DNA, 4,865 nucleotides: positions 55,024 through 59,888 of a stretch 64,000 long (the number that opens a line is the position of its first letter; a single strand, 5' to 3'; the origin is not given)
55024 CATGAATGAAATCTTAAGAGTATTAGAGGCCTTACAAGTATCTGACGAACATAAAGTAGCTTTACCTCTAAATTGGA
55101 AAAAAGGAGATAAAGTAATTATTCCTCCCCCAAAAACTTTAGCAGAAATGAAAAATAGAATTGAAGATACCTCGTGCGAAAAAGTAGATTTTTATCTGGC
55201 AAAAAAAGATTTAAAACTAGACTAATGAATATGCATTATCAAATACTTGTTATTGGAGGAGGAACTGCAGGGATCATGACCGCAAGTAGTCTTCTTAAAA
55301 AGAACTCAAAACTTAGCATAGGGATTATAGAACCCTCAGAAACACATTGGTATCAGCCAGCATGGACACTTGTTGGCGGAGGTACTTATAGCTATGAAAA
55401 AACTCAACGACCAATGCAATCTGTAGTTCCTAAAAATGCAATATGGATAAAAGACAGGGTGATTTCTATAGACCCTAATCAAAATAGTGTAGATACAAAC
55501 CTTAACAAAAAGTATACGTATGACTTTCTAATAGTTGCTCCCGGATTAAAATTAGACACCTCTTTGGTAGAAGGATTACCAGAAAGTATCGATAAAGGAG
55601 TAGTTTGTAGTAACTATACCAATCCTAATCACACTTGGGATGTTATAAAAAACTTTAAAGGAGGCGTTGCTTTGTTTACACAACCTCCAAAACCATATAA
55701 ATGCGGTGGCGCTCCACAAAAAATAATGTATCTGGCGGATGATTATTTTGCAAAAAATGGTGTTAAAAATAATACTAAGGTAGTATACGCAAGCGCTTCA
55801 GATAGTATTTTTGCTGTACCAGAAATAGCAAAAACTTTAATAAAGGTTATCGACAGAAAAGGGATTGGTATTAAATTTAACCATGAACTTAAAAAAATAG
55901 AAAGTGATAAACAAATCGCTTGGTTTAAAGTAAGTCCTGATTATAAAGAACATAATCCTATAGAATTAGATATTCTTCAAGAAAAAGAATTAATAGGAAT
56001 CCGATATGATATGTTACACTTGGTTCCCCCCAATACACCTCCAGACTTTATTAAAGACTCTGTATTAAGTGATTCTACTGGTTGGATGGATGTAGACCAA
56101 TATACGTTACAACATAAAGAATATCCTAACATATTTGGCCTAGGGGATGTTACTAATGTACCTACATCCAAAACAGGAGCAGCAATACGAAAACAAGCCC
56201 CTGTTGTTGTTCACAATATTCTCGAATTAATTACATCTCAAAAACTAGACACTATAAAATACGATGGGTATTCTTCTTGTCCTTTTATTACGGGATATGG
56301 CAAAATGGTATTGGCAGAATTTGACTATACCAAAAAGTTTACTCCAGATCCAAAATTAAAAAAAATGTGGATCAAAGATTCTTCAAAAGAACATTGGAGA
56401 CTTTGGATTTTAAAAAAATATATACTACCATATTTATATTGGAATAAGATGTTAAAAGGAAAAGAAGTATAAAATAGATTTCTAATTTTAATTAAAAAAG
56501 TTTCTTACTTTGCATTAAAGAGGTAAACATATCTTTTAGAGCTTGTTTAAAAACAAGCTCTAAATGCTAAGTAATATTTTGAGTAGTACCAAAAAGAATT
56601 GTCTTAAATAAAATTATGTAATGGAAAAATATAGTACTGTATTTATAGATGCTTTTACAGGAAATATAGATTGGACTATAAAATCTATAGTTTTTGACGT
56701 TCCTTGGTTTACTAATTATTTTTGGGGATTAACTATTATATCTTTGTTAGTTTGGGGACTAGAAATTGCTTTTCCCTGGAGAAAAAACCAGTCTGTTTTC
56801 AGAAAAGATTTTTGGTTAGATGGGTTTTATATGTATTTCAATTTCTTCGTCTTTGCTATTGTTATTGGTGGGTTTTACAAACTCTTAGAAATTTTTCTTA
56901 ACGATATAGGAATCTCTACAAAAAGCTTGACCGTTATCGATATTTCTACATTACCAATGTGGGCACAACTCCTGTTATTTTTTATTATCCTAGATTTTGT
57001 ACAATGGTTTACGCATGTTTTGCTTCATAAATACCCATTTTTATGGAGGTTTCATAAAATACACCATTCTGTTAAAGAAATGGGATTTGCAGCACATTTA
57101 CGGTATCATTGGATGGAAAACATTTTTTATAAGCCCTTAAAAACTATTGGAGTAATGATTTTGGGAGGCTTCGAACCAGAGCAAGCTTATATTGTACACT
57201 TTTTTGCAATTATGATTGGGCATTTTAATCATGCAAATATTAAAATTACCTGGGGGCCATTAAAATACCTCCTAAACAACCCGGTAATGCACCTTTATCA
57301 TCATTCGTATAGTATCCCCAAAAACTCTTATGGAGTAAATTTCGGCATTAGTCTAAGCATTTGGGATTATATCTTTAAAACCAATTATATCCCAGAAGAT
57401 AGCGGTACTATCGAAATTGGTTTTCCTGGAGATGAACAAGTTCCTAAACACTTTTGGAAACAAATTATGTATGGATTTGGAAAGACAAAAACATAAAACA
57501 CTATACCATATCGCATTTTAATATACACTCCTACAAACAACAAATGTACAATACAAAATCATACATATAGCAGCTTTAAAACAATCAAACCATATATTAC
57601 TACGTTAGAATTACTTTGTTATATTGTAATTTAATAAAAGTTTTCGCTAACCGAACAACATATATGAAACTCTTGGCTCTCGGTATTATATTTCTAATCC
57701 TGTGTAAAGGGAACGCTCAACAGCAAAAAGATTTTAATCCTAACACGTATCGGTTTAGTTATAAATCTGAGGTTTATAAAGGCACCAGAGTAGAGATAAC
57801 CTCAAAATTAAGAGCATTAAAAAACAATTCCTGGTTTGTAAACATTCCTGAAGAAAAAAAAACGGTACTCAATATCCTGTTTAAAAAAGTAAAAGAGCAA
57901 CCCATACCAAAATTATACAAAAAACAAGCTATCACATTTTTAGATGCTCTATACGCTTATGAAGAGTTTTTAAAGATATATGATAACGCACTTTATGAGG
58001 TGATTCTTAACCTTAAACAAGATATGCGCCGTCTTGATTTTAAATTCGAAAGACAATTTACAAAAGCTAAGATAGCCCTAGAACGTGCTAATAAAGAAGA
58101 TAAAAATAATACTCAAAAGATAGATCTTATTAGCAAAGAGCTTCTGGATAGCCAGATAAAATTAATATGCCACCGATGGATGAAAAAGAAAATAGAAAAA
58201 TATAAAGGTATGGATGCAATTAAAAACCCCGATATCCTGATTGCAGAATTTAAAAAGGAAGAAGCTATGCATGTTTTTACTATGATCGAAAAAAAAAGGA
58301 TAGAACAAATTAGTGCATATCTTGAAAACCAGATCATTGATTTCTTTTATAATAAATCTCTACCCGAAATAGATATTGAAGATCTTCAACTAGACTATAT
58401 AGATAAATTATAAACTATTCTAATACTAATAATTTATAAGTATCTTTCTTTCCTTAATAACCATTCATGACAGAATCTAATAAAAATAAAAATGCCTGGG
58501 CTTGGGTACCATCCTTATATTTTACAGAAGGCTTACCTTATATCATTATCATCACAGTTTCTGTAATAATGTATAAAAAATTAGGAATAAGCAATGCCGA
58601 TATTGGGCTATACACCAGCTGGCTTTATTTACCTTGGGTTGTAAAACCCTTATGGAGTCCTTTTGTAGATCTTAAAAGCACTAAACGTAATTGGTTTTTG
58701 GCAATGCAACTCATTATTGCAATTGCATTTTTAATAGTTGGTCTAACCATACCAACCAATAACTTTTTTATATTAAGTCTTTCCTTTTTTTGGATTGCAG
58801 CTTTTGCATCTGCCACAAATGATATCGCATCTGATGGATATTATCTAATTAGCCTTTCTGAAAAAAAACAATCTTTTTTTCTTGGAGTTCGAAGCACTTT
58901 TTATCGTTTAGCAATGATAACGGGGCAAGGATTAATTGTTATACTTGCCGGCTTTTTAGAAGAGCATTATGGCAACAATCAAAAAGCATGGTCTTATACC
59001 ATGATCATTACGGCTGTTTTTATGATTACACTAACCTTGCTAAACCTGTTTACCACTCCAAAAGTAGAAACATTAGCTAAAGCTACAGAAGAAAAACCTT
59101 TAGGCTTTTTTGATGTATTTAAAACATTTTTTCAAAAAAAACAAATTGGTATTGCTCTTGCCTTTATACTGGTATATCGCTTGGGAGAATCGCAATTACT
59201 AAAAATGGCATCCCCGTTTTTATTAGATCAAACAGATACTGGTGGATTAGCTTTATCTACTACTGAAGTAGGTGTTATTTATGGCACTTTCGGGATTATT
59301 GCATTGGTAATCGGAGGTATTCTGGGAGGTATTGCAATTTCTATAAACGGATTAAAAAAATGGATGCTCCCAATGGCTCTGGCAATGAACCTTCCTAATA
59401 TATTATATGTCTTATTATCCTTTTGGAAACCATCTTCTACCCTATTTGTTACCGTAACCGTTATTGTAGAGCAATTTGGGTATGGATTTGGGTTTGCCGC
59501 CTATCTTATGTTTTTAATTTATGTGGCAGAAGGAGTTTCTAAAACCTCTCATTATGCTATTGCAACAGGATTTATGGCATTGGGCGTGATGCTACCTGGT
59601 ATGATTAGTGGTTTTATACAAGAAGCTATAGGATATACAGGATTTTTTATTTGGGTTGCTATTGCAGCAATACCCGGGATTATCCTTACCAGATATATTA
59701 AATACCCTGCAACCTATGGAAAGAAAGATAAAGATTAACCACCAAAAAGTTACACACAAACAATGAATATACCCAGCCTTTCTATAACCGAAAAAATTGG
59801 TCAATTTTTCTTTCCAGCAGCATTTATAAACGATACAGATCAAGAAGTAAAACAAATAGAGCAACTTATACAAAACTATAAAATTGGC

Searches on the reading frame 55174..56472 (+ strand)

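Call 99: search_protein_families(library=pfam, proteins=[window:55174-56472:+], max_evalue=0.00001)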
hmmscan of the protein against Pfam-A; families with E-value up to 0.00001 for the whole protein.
window:55174-56472:+ (432 aa): 1 family
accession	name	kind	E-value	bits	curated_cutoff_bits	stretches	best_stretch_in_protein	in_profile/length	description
PF07992.20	Pyr_redox_2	-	7.2e-14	52.3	26.1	1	22-141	1-126/291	Pyridine nucleotide-disulphide oxidoreductase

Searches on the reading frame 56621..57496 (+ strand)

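Call 99: search_protein_families(library=pfam, proteins=[window:56621-57496:+], max_evalue=0.00001)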
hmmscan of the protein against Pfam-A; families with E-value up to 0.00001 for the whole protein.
window:56621-57496:+ (291 aa): 1 family
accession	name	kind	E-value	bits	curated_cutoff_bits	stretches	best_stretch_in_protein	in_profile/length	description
PF04116.19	FA_hydroxylase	-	2.2e-25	90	31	1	118-254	2-132/132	Fatty acid hydroxylase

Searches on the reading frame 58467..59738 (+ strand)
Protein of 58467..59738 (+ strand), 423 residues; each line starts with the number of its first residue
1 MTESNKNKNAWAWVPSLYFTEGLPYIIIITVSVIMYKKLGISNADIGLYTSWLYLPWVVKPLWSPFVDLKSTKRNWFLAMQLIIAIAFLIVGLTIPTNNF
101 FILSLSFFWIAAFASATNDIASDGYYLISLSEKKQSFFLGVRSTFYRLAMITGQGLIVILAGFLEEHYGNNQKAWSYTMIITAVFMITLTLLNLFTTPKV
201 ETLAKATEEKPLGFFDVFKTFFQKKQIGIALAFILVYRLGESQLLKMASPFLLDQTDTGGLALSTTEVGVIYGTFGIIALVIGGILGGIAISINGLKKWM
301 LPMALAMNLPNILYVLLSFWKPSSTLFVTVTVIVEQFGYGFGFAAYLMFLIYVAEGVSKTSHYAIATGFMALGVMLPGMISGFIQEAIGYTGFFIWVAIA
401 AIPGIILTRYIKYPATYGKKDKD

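Call 99: search_protein_families(library=pfam, proteins=[window:58467-59738:+], max_evalue=0.00001)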
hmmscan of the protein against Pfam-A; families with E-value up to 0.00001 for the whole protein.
window:58467-59738:+ (423 aa): 2 families
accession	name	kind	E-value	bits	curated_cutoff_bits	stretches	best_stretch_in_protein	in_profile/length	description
PF07690.21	MFS_1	-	6.5e-19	68.5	33.4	1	24-351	11-320/347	Major Facilitator Superfamily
PF03092.22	BT1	-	6.6e-06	25.5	22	1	26-224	7-214/432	BT1 family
